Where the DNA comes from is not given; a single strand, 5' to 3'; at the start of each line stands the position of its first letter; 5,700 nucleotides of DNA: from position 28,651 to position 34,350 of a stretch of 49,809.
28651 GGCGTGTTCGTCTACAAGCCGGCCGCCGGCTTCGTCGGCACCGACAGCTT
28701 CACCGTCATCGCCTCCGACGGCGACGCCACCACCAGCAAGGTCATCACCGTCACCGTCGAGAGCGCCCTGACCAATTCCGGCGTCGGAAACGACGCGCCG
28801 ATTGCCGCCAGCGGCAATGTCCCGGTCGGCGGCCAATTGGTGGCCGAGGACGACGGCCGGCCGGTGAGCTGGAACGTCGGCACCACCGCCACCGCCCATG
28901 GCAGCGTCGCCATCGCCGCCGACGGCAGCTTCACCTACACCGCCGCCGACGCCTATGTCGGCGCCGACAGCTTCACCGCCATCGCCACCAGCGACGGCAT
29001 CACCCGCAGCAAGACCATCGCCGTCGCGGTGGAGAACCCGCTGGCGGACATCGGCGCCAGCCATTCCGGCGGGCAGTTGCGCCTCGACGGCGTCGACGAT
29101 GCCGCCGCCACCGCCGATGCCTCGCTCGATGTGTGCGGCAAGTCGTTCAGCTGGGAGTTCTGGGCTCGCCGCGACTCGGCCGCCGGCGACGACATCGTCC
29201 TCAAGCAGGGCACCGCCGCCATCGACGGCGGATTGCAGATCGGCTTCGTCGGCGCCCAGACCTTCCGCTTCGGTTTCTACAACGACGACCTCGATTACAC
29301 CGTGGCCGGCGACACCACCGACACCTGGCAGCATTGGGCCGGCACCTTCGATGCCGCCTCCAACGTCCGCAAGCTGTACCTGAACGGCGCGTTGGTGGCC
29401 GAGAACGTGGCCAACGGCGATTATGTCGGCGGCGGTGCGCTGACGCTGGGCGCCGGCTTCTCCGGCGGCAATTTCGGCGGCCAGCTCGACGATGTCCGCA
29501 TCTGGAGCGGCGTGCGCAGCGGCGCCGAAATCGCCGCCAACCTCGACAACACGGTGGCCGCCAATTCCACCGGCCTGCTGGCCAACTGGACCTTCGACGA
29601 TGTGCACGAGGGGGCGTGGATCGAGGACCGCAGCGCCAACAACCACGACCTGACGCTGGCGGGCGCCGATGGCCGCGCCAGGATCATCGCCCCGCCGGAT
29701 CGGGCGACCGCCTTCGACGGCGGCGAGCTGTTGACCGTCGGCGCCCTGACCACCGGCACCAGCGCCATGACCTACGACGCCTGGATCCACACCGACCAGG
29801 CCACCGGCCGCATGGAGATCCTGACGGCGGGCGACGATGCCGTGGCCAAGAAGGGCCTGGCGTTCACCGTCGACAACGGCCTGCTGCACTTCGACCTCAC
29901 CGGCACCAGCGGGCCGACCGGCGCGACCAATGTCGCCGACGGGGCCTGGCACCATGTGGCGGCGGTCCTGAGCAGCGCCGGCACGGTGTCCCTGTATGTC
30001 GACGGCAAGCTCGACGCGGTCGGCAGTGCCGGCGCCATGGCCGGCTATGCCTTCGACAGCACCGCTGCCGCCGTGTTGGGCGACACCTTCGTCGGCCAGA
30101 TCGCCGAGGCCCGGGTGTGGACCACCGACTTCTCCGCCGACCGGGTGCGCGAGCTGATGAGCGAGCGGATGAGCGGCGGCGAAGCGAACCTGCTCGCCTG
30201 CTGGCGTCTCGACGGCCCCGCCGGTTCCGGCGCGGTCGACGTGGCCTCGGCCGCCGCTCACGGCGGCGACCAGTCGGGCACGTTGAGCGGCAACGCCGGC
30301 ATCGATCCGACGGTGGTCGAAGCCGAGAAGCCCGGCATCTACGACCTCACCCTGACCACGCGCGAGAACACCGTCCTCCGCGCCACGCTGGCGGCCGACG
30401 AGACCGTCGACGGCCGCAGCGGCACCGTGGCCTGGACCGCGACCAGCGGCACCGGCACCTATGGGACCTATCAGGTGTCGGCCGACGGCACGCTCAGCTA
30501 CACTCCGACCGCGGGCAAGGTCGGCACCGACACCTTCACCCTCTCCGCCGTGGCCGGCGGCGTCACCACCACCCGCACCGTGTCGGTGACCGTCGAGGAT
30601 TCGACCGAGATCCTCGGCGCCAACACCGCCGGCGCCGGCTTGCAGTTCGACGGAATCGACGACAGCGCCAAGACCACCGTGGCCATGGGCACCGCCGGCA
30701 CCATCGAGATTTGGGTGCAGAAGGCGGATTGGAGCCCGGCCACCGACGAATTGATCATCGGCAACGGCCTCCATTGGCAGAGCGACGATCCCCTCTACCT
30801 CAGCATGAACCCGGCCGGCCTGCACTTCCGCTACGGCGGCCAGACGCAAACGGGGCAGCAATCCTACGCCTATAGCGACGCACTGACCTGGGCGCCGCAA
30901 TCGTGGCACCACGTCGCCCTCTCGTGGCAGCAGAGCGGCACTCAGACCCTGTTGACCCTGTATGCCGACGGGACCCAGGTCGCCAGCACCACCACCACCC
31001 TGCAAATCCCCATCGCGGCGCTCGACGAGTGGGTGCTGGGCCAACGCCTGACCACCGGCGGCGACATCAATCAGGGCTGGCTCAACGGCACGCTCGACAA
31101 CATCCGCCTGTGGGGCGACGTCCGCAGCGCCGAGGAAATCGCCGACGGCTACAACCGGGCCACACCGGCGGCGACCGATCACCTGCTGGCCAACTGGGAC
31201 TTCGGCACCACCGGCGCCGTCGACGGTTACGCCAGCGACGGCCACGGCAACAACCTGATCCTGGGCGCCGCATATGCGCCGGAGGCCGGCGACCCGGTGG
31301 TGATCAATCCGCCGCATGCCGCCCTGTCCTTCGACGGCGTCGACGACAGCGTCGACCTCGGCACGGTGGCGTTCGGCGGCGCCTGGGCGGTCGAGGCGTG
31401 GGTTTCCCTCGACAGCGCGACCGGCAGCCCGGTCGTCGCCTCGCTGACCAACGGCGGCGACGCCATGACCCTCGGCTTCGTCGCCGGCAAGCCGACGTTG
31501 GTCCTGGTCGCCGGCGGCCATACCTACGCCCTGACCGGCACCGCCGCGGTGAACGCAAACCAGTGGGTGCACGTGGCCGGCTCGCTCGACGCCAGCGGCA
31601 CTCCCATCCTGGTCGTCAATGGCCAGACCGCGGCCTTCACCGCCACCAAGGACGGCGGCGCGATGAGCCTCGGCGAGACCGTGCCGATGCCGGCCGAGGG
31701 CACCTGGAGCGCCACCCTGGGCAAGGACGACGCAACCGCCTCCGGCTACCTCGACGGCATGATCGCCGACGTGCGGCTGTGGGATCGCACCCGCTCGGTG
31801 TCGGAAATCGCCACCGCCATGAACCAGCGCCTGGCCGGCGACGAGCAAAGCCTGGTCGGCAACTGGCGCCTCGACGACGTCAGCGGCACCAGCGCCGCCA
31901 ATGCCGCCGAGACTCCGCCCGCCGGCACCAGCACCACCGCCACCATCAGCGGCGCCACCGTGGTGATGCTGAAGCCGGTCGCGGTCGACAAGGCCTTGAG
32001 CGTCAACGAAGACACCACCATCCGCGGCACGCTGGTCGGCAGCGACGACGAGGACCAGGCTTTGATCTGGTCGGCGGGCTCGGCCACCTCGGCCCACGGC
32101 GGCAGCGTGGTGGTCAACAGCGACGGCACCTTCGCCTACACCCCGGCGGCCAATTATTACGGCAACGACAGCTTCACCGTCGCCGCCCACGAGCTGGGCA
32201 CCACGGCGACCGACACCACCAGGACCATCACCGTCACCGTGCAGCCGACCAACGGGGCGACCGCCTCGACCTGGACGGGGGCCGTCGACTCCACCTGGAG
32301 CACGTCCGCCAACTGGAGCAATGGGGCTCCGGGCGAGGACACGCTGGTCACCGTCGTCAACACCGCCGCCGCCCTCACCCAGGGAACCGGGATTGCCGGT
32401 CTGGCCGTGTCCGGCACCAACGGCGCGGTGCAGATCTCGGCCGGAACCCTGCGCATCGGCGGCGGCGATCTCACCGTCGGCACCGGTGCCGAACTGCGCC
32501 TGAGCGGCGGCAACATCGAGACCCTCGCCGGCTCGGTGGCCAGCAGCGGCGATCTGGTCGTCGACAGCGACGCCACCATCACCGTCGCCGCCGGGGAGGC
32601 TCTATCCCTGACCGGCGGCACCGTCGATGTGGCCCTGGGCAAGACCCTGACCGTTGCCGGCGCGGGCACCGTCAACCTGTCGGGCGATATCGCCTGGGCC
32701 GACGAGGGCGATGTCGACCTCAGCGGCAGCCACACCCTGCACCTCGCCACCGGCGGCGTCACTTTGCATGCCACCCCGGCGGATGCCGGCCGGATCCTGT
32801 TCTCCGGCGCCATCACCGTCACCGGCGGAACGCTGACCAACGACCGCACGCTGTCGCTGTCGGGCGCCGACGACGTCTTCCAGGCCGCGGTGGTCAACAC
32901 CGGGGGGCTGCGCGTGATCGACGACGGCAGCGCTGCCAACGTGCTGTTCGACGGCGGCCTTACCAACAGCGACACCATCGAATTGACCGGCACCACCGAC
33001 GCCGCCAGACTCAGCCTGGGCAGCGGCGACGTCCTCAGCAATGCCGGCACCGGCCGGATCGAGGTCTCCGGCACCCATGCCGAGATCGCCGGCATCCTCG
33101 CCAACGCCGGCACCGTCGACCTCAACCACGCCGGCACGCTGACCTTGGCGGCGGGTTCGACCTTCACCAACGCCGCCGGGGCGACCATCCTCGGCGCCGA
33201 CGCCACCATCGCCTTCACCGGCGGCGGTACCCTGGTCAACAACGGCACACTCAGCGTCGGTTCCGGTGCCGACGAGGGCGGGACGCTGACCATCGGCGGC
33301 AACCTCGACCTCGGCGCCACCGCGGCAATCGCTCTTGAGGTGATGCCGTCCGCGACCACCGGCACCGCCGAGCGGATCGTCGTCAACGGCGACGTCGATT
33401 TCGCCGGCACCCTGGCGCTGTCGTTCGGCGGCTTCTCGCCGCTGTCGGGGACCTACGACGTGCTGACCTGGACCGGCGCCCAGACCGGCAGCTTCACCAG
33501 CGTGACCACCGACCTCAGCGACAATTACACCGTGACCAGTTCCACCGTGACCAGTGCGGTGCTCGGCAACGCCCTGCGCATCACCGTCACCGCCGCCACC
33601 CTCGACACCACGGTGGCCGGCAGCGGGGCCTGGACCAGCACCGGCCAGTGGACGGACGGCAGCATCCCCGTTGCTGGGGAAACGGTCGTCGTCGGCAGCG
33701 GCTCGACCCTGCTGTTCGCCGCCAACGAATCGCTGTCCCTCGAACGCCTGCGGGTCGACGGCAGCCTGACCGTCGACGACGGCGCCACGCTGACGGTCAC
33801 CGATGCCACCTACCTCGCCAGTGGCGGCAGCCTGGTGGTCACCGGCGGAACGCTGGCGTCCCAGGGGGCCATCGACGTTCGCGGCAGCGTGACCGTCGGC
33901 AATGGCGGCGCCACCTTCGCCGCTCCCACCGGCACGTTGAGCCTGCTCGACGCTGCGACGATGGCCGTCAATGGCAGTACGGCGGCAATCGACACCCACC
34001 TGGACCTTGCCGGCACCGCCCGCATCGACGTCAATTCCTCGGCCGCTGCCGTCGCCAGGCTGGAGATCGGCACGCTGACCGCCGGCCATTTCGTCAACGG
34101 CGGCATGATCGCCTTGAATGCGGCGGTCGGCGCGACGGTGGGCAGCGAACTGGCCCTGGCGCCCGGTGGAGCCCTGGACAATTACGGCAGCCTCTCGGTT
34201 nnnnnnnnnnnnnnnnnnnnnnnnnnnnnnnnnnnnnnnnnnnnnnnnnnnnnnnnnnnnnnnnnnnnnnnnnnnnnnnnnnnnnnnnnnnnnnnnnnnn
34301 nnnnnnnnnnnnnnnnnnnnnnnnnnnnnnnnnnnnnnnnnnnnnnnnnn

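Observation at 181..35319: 35.1-kb single ORF with T1SS-substrate features but no secretion or retention genes in the 14 kb downstream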

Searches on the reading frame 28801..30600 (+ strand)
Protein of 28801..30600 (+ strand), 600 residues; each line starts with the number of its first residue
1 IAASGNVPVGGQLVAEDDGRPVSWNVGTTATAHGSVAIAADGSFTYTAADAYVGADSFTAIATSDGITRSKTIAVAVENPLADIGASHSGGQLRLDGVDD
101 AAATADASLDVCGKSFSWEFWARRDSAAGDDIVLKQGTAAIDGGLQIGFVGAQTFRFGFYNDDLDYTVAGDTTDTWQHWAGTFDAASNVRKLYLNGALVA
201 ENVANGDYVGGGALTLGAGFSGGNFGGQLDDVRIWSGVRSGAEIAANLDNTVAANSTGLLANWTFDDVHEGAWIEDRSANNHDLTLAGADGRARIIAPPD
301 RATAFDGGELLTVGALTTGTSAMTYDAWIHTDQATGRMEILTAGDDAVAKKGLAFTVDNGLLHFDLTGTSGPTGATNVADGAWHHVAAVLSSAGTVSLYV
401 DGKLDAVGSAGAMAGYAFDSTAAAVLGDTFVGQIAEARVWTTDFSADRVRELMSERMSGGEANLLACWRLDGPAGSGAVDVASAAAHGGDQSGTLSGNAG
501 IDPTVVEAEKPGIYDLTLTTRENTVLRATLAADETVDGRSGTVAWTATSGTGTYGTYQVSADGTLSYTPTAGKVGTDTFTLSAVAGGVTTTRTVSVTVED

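Call 24: search_protein_families(library=pfam, proteins=[window:28801-30600:+], max_evalue=0.01)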
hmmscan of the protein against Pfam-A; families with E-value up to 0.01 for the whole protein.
window:28801-30600:+ (600 aa): 6 families
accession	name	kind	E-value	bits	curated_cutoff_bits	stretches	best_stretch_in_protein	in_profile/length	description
PF13385.13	Laminin_G_3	-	4.1e-38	131.3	27.6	2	96-245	1-151/151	Concanavalin A-like lectin/glucanases superfamily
PF17963.7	Big_9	-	5.8e-14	53.2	23.6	2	515-597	8-89/89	Bacterial Ig domain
PF17803.7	Cadherin_4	-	5.8e-08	33.6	25.1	2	510-567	13-71/71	Bacterial cadherin-like domain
PF17892.7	Cadherin_5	-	4.3e-06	26.9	26.5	1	28-75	47-93/98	Cadherin-like domain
PF02210.31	Laminin_G_2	-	0.00017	22.5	22.9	1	331-412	3-83/126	Laminin G domain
PF00354.24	Pentaxin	-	0.00026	21.2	25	0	382-429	84-133/194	Pentaxin family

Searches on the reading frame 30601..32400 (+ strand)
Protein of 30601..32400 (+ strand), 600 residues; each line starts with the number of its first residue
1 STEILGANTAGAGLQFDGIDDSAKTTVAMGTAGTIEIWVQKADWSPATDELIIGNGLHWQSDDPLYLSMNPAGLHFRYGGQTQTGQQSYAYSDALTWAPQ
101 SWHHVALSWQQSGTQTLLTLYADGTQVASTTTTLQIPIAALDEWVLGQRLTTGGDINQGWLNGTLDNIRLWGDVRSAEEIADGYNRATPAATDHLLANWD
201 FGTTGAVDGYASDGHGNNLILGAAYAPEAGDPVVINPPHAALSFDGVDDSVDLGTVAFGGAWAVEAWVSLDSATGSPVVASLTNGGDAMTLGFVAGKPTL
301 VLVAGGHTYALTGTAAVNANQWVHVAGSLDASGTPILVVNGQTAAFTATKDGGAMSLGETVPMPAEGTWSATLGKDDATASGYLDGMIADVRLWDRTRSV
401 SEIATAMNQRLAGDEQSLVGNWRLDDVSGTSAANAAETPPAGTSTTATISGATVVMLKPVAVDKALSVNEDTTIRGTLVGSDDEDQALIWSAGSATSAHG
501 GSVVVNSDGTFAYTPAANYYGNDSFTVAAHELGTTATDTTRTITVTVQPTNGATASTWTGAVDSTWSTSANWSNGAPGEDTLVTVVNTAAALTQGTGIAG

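Call 24: search_protein_families(library=pfam, proteins=[window:30601-32400:+], max_evalue=0.01)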
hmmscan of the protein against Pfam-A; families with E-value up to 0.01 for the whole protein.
window:30601-32400:+ (600 aa): 6 families
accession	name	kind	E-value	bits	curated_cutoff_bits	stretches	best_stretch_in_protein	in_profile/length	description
PF13385.13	Laminin_G_3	-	1e-33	117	27.6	2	245-404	1-151/151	Concanavalin A-like lectin/glucanases superfamily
PF17963.7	Big_9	-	1.8e-11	45.2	23.6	1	458-546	3-87/89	Bacterial Ig domain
PF17892.7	Cadherin_5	-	2.7e-09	37.2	26.5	1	458-546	4-98/98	Cadherin-like domain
PF17803.7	Cadherin_4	-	6.6e-08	33.4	25.1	1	455-513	10-71/71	Bacterial cadherin-like domain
PF00354.24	Pentaxin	-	6.8e-08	32.9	25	1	99-188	82-171/194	Pentaxin family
PF02210.31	Laminin_G_2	-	3e-06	28.1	22.9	0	60-168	16-121/126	Laminin G domain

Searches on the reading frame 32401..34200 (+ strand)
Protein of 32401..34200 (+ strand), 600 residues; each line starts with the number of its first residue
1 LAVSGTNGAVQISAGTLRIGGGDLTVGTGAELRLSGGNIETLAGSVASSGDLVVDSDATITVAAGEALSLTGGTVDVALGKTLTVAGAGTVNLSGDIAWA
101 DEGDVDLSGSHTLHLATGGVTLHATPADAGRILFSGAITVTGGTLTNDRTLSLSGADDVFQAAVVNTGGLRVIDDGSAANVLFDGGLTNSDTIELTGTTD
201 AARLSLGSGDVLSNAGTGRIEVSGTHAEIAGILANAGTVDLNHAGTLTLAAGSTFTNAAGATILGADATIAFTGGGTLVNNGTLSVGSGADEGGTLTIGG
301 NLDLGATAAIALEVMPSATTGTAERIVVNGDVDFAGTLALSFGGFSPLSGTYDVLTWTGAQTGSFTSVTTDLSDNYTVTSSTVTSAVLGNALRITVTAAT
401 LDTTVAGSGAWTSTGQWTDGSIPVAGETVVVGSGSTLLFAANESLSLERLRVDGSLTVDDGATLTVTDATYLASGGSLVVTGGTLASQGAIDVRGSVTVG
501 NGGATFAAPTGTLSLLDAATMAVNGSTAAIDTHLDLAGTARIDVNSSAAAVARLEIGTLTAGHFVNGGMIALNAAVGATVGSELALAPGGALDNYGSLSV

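Call 24: search_protein_families(library=pfam, proteins=[window:32401-34200:+], max_evalue=0.01)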
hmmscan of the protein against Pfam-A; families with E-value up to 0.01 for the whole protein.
window:32401-34200:+ (600 aa): 1 family
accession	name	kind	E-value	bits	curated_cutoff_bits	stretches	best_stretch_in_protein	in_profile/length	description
PF10162.14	G8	-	7.7e-07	29.5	22.9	1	417-480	2-66/124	G8 domain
